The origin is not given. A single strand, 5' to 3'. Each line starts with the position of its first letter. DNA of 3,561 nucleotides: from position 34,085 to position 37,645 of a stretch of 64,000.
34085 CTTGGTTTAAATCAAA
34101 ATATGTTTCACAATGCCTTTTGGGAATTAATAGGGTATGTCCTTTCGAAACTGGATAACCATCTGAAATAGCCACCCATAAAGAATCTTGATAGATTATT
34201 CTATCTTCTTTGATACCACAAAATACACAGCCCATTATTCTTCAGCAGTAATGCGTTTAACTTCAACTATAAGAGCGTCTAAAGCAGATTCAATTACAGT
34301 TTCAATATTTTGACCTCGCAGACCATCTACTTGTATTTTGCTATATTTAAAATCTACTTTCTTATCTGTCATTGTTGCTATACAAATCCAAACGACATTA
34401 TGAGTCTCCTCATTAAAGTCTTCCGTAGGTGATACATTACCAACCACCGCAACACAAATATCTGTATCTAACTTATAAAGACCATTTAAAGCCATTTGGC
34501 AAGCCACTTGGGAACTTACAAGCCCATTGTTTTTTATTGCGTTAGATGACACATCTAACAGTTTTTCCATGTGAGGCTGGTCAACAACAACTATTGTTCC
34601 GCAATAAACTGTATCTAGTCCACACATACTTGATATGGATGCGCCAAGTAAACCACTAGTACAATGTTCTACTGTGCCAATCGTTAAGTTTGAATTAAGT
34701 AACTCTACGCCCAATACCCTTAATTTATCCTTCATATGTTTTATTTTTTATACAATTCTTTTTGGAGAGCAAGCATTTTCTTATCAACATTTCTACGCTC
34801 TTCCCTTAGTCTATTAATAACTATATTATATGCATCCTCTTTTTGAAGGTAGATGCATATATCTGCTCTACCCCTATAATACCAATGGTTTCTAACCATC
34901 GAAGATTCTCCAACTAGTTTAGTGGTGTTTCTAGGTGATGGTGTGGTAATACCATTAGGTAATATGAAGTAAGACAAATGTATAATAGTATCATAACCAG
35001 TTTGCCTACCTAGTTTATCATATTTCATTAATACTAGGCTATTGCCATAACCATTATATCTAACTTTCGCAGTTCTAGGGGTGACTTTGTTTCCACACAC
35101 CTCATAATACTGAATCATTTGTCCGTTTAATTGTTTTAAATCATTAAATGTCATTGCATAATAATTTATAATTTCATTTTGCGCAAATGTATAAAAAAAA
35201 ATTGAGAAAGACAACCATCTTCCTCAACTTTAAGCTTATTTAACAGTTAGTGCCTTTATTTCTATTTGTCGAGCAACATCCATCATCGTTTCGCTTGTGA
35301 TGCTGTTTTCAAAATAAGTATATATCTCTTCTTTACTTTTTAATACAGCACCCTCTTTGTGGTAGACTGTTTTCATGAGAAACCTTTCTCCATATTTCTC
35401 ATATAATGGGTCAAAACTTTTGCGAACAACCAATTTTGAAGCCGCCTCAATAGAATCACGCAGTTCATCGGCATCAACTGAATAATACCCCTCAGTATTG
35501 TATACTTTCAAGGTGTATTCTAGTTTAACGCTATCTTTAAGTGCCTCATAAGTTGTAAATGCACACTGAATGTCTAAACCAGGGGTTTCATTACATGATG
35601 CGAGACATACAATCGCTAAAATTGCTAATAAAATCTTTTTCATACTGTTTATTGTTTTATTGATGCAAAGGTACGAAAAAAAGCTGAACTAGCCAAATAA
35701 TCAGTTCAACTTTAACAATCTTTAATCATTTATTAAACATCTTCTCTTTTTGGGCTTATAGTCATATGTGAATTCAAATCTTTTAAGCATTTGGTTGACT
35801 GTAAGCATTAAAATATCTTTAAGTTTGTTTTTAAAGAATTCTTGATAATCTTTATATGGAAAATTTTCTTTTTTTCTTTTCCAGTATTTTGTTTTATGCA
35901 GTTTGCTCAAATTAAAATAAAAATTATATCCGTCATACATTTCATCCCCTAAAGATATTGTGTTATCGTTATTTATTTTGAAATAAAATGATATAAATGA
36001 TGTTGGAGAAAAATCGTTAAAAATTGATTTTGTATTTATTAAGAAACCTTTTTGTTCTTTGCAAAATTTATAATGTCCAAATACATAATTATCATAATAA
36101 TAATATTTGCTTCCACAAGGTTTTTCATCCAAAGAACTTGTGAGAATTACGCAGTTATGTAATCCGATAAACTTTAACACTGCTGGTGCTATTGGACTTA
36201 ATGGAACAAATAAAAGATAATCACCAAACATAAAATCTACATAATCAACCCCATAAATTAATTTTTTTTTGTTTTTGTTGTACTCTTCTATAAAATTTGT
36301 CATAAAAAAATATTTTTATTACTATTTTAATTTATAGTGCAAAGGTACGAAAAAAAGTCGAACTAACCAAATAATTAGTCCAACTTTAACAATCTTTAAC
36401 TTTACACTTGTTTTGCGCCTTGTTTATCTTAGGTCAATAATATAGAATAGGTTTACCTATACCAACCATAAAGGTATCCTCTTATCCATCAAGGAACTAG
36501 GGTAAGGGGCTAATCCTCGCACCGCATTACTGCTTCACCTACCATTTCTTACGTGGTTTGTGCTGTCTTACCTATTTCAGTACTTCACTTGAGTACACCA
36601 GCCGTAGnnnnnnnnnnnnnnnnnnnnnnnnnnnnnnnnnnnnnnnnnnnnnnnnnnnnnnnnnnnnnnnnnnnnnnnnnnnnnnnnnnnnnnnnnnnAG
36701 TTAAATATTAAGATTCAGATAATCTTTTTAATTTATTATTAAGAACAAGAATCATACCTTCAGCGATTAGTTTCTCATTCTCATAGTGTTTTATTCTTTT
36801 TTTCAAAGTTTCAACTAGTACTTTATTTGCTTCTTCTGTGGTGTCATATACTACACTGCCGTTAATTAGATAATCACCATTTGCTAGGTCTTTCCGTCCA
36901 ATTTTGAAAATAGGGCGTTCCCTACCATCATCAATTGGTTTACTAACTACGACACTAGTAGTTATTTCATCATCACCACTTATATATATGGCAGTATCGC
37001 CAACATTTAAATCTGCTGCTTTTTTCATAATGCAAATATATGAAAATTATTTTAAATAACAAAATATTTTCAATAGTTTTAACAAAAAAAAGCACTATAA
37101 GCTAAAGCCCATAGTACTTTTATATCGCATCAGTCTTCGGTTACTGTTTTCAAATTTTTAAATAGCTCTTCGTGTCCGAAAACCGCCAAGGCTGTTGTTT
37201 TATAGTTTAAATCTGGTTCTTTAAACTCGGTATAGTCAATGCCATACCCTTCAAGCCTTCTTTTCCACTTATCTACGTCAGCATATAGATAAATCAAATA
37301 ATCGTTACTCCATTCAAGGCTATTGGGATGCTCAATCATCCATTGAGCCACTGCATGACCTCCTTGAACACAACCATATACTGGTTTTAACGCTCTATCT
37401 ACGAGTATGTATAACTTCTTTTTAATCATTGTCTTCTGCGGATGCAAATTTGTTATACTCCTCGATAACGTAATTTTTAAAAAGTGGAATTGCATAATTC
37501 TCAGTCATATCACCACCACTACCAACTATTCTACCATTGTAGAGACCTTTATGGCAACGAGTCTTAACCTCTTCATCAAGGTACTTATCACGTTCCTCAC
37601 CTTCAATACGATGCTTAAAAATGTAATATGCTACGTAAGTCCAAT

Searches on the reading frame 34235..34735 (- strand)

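Call 77: search_protein_families(library=phrogs, proteins=[window:34235-34735:-], max_evalue=0.01)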
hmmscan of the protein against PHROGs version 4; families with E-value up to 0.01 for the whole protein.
window:34235-34735:- (166 aa): 1 family
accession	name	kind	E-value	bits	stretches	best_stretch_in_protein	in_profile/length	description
phrog_26784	-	unknown function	4.7e-05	24.3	1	8-159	11-162/166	-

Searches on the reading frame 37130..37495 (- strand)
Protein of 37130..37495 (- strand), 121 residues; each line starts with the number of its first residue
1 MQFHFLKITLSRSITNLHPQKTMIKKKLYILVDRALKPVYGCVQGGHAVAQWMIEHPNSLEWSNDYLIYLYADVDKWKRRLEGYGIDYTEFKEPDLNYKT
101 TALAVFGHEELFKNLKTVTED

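Call 9: search_protein_families(library=pfam, proteins=[window:37130-37495:-], max_evalue=0.1)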
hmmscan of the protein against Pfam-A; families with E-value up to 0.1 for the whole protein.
window:37130-37495:- (121 aa): 0 families

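Call 12: search_protein_families(library=ncbifam, proteins=[window:37130-37495:-], max_evalue=0.1)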
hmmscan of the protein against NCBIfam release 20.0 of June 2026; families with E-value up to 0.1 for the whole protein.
window:37130-37495:- (121 aa): 0 families

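Call 77: search_protein_families(library=phrogs, proteins=[window:37130-37495:-], max_evalue=0.01)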
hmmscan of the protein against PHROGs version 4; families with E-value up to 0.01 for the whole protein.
window:37130-37495:- (121 aa): 2 families
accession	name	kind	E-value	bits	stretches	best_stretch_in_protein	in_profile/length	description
phrog_3668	-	other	2.8e-07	31.6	1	25-114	2-105/152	hydrolase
phrog_1866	-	unknown function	0.0072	17.4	1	22-79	4-75/126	-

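Call 78: search_solved_structures(query=window:37130-37495:-, max_evalue=10, show_alignments=1)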
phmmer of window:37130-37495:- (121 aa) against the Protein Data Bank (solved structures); distinct sequences matched with E-value up to 10: 2.
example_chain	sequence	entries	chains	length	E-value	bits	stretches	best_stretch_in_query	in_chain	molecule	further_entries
4c0g_A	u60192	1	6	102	0.54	13.5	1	55-96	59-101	CCR4-NOT TRANSCRIPTION COMPLEX SUBUNIT 3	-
3b81_A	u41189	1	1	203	0.94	12.7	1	18-94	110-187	Transcriptional regulator, AcrR family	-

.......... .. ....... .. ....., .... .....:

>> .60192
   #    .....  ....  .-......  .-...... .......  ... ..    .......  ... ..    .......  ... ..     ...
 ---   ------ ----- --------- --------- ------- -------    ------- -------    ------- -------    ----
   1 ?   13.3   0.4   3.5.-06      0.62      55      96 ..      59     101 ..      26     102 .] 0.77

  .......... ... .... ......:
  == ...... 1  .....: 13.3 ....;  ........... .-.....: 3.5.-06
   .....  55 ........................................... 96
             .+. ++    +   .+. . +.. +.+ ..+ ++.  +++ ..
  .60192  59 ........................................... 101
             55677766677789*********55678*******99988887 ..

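Call 92: search_dna_similar(query=window:37130-37495:-, collection=phages, mode=protein, max_rows=15, max_evalue=0.01)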
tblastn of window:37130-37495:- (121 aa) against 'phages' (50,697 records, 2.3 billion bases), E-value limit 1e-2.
Records with a match: 18; places in all: 18; records where one place covers at least 80% of the query: 0.
Best place of each record, by identity: <60% 18.
By first word of the organism name: Prevotella 15; Stenotrophomonas 2; uncultured 1.
By host as written in the record: Prevotella sp. 15; - 1; Stenotrophomonas maltophilia SRM01 1; Stenotrophomonas maltophilia 1.
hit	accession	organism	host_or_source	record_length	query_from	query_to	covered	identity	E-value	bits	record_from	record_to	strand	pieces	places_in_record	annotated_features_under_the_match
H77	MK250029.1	Prevotella phage Lak-C1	Prevotella sp.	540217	19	106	73%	50.5%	5e-21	92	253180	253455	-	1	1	record has no annotation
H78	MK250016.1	Prevotella phage Lak-A1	Prevotella sp.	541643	19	106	73%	50.5%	5e-21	92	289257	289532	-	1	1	record has no annotation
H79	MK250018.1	Prevotella phage Lak-A1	Prevotella sp.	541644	19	106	73%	50.5%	5e-21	92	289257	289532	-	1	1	record has no annotation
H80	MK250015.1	Prevotella phage Lak-A1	Prevotella sp.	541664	19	106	73%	50.5%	5e-21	92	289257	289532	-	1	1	record has no annotation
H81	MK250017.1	Prevotella phage Lak-A1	Prevotella sp.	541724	19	106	73%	50.5%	5e-21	92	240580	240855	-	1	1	record has no annotation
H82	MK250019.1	Prevotella phage Lak-A2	Prevotella sp.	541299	19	106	73%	50.5%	6e-21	92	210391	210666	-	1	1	record has no annotation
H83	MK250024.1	Prevotella phage Lak-B5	Prevotella sp.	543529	27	116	74%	49.0%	9e-20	89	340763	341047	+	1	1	record has no annotation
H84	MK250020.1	Prevotella phage Lak-B1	Prevotella sp.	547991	27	116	74%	49.0%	9e-20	89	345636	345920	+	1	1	record has no annotation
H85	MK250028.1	Prevotella phage Lak-B9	Prevotella sp.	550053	27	116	74%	49.0%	9e-20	89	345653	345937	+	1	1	record has no annotation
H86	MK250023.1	Prevotella phage Lak-B4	Prevotella sp.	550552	27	116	74%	47.9%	8e-19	86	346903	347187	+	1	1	record has no annotation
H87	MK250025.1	Prevotella phage Lak-B6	Prevotella sp.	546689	27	116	74%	47.9%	1e-18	86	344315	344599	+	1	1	record has no annotation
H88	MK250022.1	Prevotella phage Lak-B3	Prevotella sp.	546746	27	116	74%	47.9%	1e-18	86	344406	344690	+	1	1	record has no annotation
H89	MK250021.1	Prevotella phage Lak-B2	Prevotella sp.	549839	27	116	74%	47.9%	1e-18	86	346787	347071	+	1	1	record has no annotation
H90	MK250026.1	Prevotella phage Lak-B7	Prevotella sp.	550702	27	116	74%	46.9%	4e-18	84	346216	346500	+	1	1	record has no annotation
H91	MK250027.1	Prevotella phage Lak-B8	Prevotella sp.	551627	27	116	74%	46.9%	4e-18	84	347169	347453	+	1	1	record has no annotation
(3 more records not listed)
